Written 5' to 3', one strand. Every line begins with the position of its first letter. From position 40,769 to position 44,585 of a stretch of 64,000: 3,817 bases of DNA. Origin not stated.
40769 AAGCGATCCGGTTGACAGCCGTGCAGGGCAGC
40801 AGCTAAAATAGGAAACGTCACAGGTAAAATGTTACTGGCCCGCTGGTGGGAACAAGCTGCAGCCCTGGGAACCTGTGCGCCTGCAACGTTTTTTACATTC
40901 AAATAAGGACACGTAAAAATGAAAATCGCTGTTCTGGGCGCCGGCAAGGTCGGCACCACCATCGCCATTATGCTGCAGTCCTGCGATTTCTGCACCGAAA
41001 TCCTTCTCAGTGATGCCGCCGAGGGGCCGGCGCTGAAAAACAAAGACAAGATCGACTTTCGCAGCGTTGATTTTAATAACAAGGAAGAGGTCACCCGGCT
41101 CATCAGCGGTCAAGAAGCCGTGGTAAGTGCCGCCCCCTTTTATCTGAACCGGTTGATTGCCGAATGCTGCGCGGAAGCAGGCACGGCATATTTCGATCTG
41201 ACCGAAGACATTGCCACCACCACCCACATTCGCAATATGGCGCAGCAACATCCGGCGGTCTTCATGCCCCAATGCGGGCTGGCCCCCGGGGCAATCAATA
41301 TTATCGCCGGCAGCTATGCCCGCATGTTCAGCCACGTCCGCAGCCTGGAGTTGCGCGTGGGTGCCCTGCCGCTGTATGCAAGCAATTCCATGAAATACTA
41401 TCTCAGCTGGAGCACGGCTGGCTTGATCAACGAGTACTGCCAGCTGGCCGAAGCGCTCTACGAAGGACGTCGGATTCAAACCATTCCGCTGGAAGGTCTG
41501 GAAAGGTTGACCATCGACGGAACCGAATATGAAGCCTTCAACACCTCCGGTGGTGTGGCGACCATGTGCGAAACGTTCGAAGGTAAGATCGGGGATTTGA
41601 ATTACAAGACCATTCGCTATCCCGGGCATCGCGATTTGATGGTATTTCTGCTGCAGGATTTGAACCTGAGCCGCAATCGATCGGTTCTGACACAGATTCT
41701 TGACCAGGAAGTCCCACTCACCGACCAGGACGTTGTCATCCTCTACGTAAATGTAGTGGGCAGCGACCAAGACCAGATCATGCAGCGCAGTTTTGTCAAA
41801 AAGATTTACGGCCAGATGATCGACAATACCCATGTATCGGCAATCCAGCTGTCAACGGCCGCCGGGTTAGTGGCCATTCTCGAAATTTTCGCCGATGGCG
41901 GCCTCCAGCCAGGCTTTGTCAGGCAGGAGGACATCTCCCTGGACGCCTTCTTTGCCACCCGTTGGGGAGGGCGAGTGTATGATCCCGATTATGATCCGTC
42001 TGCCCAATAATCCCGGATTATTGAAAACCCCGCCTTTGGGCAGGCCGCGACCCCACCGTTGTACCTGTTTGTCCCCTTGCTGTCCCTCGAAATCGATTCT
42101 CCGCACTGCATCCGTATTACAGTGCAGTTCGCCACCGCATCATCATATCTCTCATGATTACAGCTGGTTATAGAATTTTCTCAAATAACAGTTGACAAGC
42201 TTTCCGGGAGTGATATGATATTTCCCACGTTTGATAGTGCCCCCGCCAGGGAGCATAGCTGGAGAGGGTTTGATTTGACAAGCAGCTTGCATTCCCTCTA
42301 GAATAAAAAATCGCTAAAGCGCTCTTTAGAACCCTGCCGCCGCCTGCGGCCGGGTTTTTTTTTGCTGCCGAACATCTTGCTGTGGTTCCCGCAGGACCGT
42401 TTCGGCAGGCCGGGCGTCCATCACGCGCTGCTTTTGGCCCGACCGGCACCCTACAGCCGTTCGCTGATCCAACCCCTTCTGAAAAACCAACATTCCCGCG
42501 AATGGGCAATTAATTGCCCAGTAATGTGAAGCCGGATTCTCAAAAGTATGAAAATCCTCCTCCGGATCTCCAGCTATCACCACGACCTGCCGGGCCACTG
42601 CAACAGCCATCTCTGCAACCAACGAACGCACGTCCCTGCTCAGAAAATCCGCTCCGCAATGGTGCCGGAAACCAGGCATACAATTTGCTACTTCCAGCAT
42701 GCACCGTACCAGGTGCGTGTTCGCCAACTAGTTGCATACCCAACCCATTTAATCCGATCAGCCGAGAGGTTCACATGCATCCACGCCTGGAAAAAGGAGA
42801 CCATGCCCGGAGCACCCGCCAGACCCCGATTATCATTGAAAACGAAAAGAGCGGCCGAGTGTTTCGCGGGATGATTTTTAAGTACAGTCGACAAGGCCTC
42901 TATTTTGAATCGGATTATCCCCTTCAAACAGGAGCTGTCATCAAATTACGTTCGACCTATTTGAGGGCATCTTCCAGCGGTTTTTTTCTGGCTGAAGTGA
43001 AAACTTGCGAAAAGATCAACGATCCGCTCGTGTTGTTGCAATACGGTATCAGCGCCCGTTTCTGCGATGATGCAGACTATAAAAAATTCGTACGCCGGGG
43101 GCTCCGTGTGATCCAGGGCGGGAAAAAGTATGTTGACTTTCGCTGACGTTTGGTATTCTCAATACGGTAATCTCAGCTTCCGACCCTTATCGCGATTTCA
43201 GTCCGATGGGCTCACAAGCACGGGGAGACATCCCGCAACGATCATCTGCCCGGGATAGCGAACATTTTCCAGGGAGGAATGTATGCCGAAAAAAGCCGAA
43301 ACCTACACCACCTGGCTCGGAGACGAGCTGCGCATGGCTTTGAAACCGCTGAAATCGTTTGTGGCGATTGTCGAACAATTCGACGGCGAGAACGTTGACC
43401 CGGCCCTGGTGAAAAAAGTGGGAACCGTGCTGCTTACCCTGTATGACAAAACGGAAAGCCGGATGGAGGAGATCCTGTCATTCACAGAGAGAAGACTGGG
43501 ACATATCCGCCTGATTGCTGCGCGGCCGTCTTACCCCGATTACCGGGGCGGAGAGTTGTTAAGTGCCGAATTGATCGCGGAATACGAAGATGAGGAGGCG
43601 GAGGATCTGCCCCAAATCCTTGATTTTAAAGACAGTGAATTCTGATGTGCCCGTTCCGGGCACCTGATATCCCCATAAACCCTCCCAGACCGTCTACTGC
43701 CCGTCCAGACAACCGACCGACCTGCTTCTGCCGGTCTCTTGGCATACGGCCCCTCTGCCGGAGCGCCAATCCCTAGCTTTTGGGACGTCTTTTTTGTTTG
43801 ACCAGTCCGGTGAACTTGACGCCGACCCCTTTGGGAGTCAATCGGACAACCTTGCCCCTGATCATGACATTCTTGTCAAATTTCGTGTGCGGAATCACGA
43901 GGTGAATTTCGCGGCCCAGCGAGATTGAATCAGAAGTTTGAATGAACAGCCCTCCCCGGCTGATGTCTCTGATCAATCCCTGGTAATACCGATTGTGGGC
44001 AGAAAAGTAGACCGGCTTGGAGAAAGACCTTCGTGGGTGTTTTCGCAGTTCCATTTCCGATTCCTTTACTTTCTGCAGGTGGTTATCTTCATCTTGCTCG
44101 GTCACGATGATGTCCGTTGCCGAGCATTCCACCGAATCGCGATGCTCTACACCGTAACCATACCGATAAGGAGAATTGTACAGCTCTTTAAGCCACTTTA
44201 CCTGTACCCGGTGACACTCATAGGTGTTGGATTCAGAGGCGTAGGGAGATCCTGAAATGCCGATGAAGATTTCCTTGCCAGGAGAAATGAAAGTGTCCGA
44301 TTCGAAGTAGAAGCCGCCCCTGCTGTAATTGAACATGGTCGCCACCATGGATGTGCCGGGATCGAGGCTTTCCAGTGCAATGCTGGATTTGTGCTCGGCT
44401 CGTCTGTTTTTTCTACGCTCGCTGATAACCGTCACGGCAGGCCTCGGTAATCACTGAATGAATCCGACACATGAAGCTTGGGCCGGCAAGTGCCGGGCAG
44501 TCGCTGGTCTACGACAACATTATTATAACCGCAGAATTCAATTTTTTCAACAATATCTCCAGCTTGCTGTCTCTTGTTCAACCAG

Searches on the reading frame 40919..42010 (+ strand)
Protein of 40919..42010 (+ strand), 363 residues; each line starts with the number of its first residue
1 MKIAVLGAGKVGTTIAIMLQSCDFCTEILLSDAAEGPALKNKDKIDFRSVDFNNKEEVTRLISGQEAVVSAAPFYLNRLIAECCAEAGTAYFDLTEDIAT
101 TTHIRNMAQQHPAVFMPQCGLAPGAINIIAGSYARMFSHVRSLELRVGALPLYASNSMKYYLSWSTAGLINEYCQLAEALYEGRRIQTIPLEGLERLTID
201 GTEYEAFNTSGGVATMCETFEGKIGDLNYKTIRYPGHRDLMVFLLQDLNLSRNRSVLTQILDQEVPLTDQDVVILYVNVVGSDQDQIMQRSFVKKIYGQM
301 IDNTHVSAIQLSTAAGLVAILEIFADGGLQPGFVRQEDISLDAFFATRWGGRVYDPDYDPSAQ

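Call 23: search_protein_families(library=pfam, proteins=[window:40919-42010:+], max_evalue=0.00001)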
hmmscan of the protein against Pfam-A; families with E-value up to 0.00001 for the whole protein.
window:40919-42010:+ (363 aa): 2 families
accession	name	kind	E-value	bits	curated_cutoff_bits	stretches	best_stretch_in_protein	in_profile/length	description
PF16653.10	Sacchrp_dh_C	-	4.2e-16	60.3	31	1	120-339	1-247/265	Saccharopine dehydrogenase C-terminal domain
PF03435.24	Sacchrp_dh_NADP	-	6.6e-14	52.8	25.1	1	3-100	1-98/129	Saccharopine dehydrogenase NADP binding domain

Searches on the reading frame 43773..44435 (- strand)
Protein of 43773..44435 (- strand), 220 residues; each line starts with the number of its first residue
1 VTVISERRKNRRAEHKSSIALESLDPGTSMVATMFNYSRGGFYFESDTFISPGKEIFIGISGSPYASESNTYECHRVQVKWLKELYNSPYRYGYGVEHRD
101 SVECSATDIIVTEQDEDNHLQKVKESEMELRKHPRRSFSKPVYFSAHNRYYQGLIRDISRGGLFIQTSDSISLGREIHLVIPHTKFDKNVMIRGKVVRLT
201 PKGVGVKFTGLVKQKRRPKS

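Call 24: search_protein_families(library=pfam, proteins=[window:43773-44435:-], max_evalue=0.00001)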
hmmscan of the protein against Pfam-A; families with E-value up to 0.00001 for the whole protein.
window:43773-44435:- (220 aa): 1 family
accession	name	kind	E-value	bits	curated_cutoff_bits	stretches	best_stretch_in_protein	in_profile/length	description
PF07238.19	PilZ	-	7e-23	81.3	22.5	1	130-214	2-91/102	PilZ domain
